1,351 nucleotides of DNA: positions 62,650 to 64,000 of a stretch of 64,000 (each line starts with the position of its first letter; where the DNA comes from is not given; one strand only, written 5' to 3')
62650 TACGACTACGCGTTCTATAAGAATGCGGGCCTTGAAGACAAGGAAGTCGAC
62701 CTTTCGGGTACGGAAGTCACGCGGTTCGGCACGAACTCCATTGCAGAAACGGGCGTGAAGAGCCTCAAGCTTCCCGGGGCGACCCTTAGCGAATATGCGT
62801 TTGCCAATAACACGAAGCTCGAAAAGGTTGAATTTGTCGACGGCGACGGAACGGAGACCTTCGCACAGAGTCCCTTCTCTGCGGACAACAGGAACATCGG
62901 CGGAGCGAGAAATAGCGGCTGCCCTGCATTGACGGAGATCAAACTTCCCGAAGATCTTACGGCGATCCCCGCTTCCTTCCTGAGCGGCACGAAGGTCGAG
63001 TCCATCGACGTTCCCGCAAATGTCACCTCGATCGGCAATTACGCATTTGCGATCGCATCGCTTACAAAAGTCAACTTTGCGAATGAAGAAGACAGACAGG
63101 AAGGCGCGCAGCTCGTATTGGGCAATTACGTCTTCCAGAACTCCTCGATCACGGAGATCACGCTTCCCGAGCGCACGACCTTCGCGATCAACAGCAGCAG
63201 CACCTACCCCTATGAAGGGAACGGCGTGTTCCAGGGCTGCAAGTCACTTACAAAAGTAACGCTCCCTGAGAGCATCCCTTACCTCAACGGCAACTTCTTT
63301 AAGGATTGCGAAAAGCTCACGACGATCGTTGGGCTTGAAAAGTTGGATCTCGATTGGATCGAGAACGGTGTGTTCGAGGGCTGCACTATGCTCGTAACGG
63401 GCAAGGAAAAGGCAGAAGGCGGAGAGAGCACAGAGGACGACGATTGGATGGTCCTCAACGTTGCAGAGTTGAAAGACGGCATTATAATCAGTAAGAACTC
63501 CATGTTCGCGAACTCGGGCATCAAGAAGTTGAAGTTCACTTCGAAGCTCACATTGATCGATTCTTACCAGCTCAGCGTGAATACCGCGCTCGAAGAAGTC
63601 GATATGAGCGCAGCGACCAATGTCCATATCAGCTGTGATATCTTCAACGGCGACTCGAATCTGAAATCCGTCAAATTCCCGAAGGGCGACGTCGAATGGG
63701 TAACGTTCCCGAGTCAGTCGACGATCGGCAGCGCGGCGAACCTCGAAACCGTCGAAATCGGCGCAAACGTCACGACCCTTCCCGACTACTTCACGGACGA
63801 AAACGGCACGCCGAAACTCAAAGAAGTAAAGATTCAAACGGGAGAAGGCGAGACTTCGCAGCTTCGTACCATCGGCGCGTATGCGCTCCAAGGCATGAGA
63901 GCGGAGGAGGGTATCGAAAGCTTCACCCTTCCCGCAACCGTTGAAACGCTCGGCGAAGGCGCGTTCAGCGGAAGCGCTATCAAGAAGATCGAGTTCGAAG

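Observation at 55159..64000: Open reading frame of at least 2947 codons, missing from the ORF track: a giant flg_new / Fn3-like / BspA-LRR lipoprotein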

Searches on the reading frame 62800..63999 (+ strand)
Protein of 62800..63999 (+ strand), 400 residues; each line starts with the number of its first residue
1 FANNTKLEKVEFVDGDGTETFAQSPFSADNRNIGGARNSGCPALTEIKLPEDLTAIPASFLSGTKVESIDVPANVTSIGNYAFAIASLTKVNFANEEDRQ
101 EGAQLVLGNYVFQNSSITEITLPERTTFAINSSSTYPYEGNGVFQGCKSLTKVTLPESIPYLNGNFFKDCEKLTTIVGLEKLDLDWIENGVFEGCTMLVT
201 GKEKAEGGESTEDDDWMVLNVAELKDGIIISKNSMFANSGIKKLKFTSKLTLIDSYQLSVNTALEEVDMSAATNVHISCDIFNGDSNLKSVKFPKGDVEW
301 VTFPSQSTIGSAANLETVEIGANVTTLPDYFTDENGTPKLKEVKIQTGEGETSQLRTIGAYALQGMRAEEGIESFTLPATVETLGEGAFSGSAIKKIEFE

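Call 8: find_related_loci(query=window:62800-63999:+, collection=genome_contigs, flank=10000)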
Query window:62800-63999:+ (400 aa) in genome_contigs; peptide patterns used: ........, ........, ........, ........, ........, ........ (x = any residue, [..] = any of these).
119 stretches matched a pattern; 1 encode a relative of the query (tblastn E <= 1e-3); 1 distinct loci.
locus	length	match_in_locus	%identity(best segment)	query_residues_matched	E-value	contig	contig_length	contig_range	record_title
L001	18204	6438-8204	28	7-393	2e-17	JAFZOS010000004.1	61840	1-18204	MAG: Lachnospiraceae bacterium isolate RGIG7959 Water_buffalos_Rumen-1__c29767, whole genome shotgun sequence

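Call 16: find_related_loci(query=window:62800-63999:+, collection=metagenome_contigs, flank=10000)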
Query window:62800-63999:+ (400 aa) in metagenome_contigs; peptide patterns used: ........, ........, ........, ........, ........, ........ (x = any residue, [..] = any of these).
197 stretches matched a pattern, but none encodes a relative of the query by tblastn (E <= 1e-3).
